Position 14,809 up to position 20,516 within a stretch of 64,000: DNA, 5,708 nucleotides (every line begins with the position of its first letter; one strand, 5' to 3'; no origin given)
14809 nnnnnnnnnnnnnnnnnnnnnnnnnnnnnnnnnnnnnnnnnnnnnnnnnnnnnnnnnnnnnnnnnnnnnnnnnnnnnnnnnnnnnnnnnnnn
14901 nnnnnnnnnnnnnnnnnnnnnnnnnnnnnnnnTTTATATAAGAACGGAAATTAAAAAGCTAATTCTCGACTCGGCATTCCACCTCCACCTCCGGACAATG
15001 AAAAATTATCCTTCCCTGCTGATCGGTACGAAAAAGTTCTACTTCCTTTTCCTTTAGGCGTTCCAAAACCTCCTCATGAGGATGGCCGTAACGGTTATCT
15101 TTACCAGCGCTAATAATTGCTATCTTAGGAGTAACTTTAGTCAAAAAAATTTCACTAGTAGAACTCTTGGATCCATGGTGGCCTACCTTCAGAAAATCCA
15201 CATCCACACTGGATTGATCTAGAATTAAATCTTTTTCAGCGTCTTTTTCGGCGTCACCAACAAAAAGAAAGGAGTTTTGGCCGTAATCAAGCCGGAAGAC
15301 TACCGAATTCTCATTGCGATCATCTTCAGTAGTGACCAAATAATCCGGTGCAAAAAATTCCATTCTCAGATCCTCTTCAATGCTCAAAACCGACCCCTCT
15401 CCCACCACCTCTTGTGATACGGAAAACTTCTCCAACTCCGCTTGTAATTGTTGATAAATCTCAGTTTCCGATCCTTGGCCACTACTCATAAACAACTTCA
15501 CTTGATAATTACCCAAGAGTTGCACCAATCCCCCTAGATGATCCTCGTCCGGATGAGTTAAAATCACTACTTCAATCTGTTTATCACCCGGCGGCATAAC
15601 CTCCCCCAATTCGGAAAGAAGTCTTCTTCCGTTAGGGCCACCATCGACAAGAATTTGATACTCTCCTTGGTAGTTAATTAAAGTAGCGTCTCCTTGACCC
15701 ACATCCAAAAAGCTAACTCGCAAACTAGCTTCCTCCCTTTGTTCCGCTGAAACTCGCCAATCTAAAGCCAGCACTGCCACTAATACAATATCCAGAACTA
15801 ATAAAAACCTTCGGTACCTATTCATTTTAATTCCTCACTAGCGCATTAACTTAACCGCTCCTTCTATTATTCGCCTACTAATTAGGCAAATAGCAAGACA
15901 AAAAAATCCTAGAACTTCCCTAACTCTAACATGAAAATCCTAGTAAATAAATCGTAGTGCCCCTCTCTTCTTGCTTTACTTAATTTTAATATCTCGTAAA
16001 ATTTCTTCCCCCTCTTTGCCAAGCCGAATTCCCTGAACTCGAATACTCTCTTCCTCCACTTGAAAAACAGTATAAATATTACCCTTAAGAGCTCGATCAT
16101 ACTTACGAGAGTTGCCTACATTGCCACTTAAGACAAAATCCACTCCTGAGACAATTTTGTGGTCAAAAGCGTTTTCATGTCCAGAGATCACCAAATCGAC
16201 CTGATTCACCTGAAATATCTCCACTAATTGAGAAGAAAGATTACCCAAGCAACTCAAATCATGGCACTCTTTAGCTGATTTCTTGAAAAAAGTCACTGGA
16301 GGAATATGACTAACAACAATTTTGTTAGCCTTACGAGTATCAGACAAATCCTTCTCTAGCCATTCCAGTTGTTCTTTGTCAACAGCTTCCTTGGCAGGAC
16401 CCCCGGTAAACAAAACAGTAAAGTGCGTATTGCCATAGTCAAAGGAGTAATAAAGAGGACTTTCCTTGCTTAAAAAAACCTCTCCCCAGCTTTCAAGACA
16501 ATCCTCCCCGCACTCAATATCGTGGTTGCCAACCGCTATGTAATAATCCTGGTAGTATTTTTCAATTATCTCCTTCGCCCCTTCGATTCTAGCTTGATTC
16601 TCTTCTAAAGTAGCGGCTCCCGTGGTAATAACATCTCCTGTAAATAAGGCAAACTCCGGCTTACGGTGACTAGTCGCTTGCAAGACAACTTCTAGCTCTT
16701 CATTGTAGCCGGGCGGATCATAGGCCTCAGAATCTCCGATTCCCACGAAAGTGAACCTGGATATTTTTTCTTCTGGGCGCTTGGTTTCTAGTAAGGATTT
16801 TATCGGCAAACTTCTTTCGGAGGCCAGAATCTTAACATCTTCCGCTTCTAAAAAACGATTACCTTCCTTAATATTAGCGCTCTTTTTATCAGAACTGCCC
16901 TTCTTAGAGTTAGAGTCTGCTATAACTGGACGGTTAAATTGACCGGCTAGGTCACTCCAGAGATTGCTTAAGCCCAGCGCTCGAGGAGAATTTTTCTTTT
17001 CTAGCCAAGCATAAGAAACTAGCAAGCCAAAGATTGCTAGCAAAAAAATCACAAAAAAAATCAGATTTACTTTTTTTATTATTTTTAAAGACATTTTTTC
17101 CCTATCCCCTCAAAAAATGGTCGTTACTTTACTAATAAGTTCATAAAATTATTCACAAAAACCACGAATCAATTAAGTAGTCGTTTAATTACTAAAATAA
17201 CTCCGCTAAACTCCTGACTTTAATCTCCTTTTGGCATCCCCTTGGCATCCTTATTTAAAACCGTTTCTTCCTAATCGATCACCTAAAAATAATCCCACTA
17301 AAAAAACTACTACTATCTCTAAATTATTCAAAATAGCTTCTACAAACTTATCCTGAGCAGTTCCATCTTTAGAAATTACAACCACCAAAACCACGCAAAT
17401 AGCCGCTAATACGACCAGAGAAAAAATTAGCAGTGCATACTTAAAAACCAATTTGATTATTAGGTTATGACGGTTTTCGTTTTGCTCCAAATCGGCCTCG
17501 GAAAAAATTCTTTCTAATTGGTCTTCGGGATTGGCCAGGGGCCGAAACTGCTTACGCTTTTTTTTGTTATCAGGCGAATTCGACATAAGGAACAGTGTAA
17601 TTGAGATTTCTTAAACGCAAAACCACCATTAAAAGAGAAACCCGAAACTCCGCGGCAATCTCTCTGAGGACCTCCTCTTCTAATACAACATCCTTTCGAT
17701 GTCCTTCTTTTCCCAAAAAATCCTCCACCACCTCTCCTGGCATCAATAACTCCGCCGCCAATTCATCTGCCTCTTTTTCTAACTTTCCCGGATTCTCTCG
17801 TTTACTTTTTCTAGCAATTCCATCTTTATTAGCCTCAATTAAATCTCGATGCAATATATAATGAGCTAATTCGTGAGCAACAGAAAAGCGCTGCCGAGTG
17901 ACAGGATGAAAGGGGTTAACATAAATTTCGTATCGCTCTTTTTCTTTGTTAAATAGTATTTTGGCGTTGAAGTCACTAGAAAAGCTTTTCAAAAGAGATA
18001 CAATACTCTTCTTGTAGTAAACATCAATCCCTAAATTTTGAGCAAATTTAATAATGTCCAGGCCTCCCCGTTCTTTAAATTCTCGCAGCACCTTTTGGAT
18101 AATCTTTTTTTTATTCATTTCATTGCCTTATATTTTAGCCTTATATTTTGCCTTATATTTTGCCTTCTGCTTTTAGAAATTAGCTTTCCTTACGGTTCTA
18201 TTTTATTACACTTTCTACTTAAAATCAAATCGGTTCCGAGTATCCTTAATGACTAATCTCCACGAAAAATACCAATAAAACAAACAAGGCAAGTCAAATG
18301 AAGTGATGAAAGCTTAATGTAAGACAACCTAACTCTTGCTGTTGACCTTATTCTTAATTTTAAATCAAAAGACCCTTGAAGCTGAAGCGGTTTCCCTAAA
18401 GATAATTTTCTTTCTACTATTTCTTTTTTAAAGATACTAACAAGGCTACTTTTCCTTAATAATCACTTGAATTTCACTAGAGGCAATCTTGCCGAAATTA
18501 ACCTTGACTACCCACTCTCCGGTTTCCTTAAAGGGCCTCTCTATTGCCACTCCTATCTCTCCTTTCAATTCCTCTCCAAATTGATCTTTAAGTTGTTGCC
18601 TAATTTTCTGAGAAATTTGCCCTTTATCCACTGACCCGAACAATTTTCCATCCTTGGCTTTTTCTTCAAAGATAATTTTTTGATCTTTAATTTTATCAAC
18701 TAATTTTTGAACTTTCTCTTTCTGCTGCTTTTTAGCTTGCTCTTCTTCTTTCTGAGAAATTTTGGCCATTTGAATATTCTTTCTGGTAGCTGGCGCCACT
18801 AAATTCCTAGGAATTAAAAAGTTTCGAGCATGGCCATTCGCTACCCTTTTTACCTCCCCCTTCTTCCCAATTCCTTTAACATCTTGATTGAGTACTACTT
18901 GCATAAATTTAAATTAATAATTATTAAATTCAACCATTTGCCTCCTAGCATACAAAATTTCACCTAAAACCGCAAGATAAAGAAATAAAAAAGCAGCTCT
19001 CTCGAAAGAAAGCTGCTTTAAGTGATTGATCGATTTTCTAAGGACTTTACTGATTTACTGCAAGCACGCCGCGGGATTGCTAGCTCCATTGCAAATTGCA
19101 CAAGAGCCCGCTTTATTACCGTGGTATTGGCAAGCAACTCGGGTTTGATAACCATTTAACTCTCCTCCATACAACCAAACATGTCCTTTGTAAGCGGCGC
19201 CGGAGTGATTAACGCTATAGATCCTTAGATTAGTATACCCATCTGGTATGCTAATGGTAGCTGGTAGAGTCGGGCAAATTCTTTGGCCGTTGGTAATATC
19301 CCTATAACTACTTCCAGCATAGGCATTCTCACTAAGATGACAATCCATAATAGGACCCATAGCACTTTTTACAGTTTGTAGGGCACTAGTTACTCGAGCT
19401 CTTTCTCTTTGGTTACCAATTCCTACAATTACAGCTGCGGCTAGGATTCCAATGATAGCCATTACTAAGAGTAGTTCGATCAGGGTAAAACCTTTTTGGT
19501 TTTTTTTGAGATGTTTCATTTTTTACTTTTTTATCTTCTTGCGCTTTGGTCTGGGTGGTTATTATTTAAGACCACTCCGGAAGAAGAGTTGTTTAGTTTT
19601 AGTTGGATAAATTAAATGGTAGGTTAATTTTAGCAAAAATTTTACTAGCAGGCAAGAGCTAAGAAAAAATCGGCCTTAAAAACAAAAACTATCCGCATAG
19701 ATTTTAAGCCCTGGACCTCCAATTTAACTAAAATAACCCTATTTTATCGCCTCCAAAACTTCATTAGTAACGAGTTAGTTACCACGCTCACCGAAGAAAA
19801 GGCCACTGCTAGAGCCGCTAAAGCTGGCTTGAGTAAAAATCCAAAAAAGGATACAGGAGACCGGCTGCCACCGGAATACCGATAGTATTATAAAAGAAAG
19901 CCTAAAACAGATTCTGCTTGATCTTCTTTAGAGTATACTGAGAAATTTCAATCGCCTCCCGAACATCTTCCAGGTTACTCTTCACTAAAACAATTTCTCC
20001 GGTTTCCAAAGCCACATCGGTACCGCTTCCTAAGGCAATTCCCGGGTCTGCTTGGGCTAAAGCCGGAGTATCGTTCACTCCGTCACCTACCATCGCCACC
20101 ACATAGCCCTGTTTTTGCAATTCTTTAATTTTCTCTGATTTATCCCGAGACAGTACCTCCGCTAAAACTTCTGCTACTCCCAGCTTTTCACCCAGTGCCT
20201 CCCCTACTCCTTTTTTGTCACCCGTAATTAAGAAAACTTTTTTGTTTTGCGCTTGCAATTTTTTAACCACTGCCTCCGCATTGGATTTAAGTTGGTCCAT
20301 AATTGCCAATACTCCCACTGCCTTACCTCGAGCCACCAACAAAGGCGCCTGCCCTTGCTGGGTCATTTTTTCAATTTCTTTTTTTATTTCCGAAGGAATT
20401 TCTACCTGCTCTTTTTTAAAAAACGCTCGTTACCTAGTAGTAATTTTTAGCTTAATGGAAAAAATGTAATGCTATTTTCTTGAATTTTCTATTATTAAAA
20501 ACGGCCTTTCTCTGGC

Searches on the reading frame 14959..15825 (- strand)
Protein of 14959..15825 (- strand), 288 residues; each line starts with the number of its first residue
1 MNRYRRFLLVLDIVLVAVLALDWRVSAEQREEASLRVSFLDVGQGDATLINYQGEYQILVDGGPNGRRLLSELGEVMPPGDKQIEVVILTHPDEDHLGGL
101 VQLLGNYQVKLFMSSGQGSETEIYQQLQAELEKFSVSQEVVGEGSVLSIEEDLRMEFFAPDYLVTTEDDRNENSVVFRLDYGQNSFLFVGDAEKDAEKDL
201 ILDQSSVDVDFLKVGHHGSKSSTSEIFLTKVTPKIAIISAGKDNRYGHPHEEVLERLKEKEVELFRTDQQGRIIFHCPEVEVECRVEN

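Call 9: search_protein_families(library=pfam, proteins=[window:14959-15825:-], max_evalue=0.00001)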
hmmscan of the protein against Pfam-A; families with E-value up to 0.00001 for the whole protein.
window:14959-15825:- (288 aa): 2 families
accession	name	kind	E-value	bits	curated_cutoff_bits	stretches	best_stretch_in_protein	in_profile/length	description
PF00753.33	Lactamase_B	-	1.6e-18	67.8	22.7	1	41-241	2-195/196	Metallo-beta-lactamase superfamily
PF12706.13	Lactamase_B_2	-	9.7e-08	32.3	27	1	57-196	2-147/200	Beta-lactamase superfamily domain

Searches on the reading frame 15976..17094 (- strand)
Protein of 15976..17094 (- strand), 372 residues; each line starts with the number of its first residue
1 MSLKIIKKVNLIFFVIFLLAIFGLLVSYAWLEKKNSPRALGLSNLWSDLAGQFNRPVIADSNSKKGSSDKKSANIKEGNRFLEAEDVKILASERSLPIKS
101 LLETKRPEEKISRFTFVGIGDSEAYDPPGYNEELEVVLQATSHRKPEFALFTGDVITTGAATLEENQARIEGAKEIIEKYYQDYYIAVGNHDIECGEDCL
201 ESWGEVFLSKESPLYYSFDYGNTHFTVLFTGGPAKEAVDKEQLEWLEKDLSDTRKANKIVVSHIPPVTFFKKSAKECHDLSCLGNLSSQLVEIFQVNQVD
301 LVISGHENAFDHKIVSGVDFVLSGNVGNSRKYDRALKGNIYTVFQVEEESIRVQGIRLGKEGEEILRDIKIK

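Call 9: search_protein_families(library=pfam, proteins=[window:15976-17094:-], max_evalue=0.00001)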
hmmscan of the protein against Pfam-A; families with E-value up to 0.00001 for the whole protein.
window:15976-17094:- (372 aa): 1 family
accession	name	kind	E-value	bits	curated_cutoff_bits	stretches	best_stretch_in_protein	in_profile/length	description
PF00149.33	Metallophos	-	5.6e-12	46.9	21.5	1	116-307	3-188/191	Calcineurin-like phosphoesterase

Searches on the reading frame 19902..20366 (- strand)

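Call 9: search_protein_families(library=pfam, proteins=[window:19902-20366:-], max_evalue=0.00001)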
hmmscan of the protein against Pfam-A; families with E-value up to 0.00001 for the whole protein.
window:19902-20366:- (154 aa): 1 family
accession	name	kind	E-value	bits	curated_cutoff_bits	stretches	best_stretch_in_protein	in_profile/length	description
PF00702.32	Hydrolase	-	2e-16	61.4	26.4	1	9-107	80-191/191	haloacid dehalogenase-like hydrolase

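Call 60: search_protein_families(library=ncbifam, proteins=[window:19902-20366:-], max_evalue=0.00001)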
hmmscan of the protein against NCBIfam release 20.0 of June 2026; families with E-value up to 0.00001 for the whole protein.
window:19902-20366:- (154 aa): 21 families
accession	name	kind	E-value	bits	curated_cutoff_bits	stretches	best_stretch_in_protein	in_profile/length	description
TIGR01525.1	ATPase-IB_hvy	subfamily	3.4e-48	164.8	346.25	1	6-154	367-518/560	heavy metal translocating P-type ATPase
NF007952.0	PRK10671.1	equivalog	1e-41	143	1316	1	3-154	631-783/838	copper-exporting P-type ATPase CopA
TIGR01511.1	ATPase-IB1_Cu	subfamily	5.1e-41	141.2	397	1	8-154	352-494/542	copper-translocating P-type ATPase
TIGR01512.1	ATPase-IB2_Cd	subfamily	3.3e-37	128.3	313.5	1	7-153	307-450/494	cadmium family heavy metal-translocating P-type ATPase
TIGR01494.1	ATPase_P-type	subfamily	4.7e-34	117.6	62.3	1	2-153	302-446/478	HAD-IC family P-type ATPase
NF008262.1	PRK11033.1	equivalog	7.4e-33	114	1005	1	3-153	536-685/731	zinc/cadmium/mercury/lead-transporting ATPase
NF033775.1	P_type_ZntA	exception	3.7e-28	98.3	1240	1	3-153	537-686/732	Zn(II)/Cd(II)/Pb(II) translocating P-type ATPase ZntA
TIGR01497.1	kdpB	equivalog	3.6e-25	88.1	527.9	1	2-144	422-565/675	potassium-transporting ATPase subunit KdpB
TIGR01647.1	ATPase-IIIA_H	equivalog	1.9e-22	79.3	615.5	1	67-149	514-596/755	plasma-membrane proton-efflux P-type ATPase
TIGR01116.1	ATPase-IIA1_Ca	equivalog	2.5e-22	78.8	703.4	1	17-151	458-607/799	calcium-translocating P-type ATPase, SERCA-type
TIGR01522.1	ATPase-IIA2_Ca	equivalog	2.7e-19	68.5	798.3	1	58-150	558-651/854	calcium-transporting P-type ATPase, PMR1-type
NF010609.0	PRK14010.1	equivalog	4.9e-19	68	1323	1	3-144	418-560/673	K(+)-transporting ATPase subunit B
NF011702.0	PRK15122.1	subfamily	1.3e-15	56.5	975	1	59-138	613-692/907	magnesium-translocating P-type ATPase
TIGR01517.1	ATPase-IIB_Ca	equivalog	3.3e-15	55.3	507.05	1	66-142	606-682/882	calcium-translocating P-type ATPase, PMCA-type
TIGR01657.1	P-ATPase-V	hypoth_equivalog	7.1e-15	53.6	618.25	1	64-114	779-829/1055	ATP13A2 family polyamine export P-type ATPase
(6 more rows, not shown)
